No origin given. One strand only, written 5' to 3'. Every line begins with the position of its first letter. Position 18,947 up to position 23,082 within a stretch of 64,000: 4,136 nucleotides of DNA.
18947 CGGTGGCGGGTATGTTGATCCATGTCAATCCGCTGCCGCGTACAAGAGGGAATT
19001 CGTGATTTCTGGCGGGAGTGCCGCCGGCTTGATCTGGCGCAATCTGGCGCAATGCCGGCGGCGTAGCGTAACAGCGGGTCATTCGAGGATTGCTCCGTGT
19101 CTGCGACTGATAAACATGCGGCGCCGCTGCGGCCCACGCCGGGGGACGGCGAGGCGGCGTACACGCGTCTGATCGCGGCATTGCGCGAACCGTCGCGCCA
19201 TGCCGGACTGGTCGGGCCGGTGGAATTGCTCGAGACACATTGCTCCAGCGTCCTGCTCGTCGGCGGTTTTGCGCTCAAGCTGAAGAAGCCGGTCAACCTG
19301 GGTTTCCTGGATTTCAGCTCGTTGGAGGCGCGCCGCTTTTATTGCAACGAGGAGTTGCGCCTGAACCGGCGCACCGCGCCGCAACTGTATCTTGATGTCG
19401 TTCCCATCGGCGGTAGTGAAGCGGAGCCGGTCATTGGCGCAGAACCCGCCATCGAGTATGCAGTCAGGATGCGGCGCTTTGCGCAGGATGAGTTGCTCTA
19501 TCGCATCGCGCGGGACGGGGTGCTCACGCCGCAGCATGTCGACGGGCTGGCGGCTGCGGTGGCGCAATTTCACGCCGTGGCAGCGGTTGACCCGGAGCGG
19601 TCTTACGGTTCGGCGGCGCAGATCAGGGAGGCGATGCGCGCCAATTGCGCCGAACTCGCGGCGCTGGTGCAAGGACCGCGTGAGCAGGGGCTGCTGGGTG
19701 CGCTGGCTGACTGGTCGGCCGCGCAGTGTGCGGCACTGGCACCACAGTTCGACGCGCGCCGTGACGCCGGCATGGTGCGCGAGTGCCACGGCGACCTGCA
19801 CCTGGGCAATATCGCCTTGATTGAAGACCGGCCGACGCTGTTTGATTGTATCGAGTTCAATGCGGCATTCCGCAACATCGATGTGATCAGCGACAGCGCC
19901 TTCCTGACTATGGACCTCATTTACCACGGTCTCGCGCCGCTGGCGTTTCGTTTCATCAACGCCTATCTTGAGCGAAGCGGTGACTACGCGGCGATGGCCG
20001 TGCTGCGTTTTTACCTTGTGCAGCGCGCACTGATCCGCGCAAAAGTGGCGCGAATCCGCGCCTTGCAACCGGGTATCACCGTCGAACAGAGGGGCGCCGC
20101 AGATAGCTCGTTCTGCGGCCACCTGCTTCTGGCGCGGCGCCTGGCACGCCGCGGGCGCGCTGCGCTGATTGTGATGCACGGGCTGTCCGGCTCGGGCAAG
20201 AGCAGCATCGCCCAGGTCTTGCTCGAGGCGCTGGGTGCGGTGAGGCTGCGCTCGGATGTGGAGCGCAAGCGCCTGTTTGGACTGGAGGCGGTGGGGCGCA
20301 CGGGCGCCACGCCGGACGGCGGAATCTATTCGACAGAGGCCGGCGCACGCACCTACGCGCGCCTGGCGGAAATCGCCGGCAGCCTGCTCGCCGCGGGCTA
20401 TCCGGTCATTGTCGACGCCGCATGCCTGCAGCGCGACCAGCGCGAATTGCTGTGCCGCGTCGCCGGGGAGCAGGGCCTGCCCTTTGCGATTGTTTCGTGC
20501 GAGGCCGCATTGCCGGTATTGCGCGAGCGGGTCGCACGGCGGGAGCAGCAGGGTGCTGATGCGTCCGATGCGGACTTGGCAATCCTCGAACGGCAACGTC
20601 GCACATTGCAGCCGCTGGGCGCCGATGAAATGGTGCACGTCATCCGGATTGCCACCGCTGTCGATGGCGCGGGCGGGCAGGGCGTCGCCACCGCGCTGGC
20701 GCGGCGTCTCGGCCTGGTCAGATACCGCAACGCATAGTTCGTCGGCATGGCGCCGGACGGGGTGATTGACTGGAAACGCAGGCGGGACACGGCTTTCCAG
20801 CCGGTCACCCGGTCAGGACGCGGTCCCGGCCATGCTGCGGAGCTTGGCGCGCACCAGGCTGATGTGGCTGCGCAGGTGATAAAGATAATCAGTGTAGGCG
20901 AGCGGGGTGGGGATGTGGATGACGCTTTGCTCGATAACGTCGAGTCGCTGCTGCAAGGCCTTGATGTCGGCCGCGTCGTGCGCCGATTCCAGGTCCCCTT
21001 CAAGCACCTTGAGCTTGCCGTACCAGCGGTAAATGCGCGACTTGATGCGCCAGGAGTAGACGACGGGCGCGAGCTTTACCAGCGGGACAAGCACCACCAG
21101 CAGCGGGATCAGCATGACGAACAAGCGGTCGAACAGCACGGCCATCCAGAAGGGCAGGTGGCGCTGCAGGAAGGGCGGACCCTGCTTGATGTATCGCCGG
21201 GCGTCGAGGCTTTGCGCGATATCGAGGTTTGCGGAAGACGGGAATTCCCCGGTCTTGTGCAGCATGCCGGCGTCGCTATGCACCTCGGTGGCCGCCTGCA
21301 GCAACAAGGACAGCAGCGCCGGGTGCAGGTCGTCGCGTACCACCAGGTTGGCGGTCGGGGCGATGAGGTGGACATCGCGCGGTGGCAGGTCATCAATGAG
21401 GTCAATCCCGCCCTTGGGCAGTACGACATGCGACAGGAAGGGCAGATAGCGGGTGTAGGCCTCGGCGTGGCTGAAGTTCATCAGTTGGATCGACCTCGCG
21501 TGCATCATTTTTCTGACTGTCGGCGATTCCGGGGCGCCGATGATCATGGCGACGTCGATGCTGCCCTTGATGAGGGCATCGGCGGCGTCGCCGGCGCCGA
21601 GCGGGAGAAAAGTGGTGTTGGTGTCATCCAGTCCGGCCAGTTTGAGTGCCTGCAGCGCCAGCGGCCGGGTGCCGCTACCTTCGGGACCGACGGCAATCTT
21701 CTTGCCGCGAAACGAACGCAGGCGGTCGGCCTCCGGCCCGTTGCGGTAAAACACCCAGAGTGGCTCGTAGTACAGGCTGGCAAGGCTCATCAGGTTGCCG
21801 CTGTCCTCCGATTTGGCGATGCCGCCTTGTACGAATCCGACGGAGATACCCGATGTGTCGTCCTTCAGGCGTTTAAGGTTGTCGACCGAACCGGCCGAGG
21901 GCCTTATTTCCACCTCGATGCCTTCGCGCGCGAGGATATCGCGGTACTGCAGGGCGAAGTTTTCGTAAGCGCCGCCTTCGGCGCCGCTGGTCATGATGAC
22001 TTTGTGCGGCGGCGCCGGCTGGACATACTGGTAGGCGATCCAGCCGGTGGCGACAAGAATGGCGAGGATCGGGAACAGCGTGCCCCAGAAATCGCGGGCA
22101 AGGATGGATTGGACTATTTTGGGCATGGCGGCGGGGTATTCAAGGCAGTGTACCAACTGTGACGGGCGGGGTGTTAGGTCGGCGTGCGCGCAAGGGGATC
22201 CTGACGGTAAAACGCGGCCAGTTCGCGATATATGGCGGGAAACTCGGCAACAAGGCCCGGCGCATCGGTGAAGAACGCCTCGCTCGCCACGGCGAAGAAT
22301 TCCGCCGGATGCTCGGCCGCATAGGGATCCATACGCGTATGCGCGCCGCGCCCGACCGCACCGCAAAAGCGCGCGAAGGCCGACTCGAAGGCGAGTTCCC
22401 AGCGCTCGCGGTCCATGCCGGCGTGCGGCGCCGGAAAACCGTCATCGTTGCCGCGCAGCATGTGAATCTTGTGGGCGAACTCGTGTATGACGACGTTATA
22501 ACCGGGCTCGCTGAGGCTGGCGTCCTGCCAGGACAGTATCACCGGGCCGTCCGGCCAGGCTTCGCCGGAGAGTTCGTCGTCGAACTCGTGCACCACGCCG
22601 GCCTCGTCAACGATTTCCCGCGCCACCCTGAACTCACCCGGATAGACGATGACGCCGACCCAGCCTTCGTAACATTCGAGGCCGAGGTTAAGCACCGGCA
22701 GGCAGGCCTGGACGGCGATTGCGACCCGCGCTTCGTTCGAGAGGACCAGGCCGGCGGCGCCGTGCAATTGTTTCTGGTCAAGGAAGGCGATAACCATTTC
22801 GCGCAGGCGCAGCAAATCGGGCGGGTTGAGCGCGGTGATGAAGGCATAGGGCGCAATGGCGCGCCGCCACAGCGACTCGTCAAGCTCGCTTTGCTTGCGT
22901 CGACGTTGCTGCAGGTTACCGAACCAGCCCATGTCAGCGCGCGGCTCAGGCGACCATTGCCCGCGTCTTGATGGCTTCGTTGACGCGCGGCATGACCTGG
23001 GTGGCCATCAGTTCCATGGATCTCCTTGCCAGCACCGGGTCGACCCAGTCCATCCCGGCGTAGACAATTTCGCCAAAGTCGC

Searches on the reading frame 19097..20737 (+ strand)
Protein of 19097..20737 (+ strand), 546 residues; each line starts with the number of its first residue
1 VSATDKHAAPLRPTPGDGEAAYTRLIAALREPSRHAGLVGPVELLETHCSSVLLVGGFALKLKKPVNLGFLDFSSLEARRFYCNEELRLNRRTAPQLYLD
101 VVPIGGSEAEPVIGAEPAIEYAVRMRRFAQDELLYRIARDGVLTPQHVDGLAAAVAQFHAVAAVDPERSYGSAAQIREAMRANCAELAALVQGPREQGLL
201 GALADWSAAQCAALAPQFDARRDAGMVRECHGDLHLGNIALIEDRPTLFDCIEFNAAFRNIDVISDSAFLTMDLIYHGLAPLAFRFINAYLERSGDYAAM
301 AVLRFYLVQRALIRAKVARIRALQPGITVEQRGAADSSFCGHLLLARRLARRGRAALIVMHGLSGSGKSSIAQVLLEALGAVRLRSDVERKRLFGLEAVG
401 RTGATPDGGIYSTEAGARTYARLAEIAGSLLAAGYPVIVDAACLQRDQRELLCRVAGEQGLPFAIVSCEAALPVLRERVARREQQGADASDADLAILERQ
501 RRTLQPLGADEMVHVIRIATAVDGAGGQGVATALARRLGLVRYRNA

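Call 6: search_protein_families(library=ncbifam, proteins=[window:19097-20737:+], max_evalue=0.00001)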
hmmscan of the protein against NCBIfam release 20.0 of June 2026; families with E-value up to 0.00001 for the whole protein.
window:19097-20737:+ (546 aa): 0 families

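Call 8: search_protein_families(library=pfam, proteins=[window:19097-20737:+], max_evalue=0.00001)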
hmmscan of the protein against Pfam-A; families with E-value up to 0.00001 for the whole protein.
window:19097-20737:+ (546 aa): 1 family
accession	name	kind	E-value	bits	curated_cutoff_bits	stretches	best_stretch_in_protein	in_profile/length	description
PF13671.12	AAA_33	-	4.1e-39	134.6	27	1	357-507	1-143/143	AAA domain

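Call 55: search_protein_families(library=pfam, proteins=[window:19097-20737:+], max_evalue=0.0001)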
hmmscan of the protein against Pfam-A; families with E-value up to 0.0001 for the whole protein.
window:19097-20737:+ (546 aa): 4 families
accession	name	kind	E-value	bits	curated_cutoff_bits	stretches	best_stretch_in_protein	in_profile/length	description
PF13671.12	AAA_33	-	4.1e-39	134.6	27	1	357-507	1-143/143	AAA domain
PF01583.26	APS_kinase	-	1.8e-05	25.3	21.1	1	355-478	2-117/152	Adenylylsulphate kinase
PF19974.5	TCAD9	-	2.2e-05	24.3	40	1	163-350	243-400/429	Ternary complex associated domain 9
PF06414.18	Zeta_toxin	-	3.4e-05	23.8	22.3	1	351-486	12-147/199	Zeta toxin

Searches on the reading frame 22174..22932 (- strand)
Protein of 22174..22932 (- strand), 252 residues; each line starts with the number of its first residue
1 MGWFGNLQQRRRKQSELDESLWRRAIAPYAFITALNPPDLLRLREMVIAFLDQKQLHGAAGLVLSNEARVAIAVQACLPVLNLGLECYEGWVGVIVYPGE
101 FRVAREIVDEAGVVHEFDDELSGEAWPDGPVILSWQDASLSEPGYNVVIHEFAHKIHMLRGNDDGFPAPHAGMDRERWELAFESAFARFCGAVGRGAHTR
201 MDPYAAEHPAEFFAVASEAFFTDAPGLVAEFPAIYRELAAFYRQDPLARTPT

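Call 55: search_protein_families(library=pfam, proteins=[window:22174-22932:-], max_evalue=0.0001)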
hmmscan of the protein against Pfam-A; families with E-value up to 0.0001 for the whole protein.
window:22174-22932:- (252 aa): 1 family
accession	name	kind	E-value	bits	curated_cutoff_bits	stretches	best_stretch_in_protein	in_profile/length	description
PF06167.18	Peptidase_M90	-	3.6e-78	262.9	26.2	1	9-243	6-243/243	Glucose-regulated metallo-peptidase M90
